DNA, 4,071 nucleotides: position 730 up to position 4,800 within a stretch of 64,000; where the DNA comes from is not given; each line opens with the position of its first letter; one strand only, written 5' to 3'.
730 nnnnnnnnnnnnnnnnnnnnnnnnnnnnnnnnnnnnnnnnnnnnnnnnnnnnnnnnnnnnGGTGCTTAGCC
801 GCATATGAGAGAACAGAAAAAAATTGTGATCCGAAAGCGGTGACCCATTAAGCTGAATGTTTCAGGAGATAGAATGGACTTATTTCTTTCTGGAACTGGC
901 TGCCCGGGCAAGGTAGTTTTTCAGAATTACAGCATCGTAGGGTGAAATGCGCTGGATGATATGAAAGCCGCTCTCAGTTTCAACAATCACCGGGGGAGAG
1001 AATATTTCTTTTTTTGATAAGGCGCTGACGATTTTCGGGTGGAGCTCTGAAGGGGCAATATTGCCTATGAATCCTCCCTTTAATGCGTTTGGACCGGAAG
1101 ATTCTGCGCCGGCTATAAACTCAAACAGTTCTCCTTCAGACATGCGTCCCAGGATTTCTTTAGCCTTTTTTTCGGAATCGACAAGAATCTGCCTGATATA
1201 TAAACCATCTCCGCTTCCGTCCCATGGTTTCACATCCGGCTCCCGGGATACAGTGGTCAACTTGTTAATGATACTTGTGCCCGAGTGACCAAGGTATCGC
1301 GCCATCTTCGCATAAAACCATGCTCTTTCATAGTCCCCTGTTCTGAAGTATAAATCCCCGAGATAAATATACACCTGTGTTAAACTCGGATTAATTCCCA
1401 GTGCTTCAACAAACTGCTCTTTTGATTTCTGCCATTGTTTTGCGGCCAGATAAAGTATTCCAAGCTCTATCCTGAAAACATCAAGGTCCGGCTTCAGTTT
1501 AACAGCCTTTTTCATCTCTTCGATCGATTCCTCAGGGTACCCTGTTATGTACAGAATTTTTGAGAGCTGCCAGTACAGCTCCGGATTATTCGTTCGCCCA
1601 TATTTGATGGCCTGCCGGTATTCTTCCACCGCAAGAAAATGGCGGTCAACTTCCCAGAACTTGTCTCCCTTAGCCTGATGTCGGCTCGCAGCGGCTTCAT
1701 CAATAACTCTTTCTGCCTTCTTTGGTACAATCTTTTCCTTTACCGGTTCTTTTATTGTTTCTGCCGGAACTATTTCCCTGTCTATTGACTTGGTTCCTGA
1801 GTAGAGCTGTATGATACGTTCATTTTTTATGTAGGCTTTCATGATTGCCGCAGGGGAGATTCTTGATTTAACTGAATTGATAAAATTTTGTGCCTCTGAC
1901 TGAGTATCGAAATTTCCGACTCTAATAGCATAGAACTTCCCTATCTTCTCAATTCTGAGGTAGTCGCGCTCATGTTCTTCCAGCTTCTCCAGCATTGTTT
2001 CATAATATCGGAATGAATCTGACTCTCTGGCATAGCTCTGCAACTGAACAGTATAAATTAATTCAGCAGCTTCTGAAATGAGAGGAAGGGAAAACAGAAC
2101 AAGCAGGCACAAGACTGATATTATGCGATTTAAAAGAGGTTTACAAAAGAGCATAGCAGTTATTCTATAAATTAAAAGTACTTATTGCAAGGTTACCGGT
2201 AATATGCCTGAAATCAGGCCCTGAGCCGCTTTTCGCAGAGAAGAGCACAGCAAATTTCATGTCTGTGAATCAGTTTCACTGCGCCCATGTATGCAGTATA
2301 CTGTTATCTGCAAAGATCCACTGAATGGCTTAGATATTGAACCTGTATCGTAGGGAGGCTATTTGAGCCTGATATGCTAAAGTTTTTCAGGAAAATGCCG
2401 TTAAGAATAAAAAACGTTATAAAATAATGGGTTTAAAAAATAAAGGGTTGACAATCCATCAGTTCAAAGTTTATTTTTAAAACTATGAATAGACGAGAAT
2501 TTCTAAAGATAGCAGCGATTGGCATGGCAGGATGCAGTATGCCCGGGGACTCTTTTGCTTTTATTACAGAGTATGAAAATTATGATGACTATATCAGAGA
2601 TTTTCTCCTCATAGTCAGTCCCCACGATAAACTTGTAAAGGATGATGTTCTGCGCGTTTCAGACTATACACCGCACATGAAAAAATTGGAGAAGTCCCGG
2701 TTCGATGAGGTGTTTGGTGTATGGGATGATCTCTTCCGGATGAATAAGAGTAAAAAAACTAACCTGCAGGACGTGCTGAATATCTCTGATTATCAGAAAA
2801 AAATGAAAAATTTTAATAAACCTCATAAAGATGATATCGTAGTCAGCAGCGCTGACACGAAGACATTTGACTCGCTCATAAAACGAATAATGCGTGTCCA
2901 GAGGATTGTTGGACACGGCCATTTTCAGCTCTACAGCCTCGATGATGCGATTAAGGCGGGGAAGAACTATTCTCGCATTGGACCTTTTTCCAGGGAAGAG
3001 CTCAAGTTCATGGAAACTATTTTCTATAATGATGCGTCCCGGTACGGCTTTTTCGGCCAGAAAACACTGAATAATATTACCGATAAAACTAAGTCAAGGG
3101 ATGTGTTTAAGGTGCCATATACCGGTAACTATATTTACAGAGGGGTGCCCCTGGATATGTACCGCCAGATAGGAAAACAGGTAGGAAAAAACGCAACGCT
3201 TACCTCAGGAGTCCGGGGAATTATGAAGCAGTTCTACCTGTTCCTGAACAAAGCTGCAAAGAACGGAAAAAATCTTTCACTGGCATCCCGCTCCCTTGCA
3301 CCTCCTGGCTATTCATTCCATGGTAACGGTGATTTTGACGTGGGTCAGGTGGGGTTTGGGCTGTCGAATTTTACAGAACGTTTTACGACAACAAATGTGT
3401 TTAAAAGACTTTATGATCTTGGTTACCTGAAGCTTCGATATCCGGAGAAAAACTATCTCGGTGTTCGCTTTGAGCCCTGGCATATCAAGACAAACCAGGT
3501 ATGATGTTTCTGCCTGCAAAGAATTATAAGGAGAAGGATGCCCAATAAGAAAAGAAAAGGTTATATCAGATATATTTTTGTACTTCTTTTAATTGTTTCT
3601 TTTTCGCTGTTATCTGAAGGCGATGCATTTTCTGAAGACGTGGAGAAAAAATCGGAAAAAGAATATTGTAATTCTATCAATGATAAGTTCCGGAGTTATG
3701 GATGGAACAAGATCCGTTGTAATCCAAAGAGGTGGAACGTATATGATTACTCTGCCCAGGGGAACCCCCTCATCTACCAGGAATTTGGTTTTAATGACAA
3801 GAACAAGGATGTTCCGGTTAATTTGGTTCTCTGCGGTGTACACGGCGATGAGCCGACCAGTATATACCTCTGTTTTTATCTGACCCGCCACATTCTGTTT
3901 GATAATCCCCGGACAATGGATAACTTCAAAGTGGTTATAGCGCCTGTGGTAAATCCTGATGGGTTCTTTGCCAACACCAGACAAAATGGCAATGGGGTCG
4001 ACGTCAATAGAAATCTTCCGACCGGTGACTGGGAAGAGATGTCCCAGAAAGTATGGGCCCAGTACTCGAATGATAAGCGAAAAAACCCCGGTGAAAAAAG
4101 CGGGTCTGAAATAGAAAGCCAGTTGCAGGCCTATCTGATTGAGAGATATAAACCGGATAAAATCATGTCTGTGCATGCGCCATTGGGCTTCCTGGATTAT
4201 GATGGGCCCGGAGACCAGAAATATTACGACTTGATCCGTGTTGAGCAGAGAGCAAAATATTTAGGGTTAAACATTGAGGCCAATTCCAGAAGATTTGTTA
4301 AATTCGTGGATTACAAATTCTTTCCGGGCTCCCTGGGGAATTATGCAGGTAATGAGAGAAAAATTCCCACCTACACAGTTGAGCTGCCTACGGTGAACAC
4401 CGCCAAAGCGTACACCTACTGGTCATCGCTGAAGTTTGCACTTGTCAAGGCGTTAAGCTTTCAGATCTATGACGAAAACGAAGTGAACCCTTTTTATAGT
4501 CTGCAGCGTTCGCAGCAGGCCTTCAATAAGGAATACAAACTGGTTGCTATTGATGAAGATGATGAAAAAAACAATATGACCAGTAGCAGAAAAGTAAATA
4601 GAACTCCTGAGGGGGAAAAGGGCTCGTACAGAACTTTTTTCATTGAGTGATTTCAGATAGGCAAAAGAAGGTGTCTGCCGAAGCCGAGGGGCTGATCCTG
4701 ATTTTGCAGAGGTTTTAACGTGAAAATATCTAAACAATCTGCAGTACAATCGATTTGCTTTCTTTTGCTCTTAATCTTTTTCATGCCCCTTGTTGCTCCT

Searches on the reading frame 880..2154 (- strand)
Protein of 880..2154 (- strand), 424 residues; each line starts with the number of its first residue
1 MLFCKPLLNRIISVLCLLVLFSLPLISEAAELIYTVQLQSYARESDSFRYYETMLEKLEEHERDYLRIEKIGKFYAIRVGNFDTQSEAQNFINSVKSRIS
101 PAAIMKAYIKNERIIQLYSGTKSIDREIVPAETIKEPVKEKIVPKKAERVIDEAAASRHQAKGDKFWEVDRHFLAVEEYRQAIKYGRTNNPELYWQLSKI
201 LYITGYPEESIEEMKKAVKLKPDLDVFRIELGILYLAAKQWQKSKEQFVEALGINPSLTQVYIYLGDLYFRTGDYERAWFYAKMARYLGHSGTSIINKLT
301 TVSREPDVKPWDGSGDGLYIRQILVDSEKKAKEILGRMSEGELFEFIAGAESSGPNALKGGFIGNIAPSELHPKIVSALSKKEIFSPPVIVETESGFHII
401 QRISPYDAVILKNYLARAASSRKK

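Call 33: search_protein_families(library=pfam, proteins=[window:880-2154:-], max_evalue=0.00001)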
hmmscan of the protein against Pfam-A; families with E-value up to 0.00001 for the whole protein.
window:880-2154:- (424 aa): 7 families
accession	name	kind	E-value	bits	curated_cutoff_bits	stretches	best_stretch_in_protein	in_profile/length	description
PF07719.23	TPR_2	-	5.7e-14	51.5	27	0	191-223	1-33/34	Tetratricopeptide repeat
PF13181.12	TPR_8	-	8.6e-10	38.4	25.7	0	192-223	2-33/34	Tetratricopeptide repeat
PF13414.12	TPR_11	-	1.8e-09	37.6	26.8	0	235-273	4-42/42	TPR repeat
PF00639.27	Rotamase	-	2e-07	32.3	21.7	1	327-402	18-95/97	PPIC-type PPIASE domain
PF05036.18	SPOR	-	1.3e-06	29.1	21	1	34-102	5-73/76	SPOR domain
PF13432.12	TPR_16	-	6.6e-06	26.9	32.7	0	230-278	2-50/65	Tetratricopeptide repeat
PF13428.12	TPR_14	-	7.7e-06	26.5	23.5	0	191-233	1-43/44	Tetratricopeptide repeat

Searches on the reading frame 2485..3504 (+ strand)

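Call 33: search_protein_families(library=pfam, proteins=[window:2485-3504:+], max_evalue=0.00001)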
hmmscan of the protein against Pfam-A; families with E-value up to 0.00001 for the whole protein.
window:2485-3504:+ (339 aa): 1 family
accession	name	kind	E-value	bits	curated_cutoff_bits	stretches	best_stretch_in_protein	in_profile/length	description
PF02557.22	VanY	-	2.1e-10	40.9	25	1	231-335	20-128/132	D-alanyl-D-alanine carboxypeptidase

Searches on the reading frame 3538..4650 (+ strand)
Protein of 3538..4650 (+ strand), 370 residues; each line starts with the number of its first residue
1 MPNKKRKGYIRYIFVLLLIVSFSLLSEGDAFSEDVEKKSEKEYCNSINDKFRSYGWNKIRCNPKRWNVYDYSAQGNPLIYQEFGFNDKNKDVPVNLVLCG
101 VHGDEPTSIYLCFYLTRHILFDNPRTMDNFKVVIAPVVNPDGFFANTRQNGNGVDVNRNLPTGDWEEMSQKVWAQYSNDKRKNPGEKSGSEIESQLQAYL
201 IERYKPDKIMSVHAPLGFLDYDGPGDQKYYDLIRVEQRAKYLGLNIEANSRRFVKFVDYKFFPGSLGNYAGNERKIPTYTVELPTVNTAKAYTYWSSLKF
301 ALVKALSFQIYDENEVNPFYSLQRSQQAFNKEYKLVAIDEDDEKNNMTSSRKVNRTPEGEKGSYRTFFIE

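Call 33: search_protein_families(library=pfam, proteins=[window:3538-4650:+], max_evalue=0.00001)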
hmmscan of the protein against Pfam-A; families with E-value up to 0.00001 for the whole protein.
window:3538-4650:+ (370 aa): 1 family
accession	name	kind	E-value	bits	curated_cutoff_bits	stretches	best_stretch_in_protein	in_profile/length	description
PF00246.29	Peptidase_M14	-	4.8e-17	62.9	21.6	1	71-214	23-183/286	Zinc carboxypeptidase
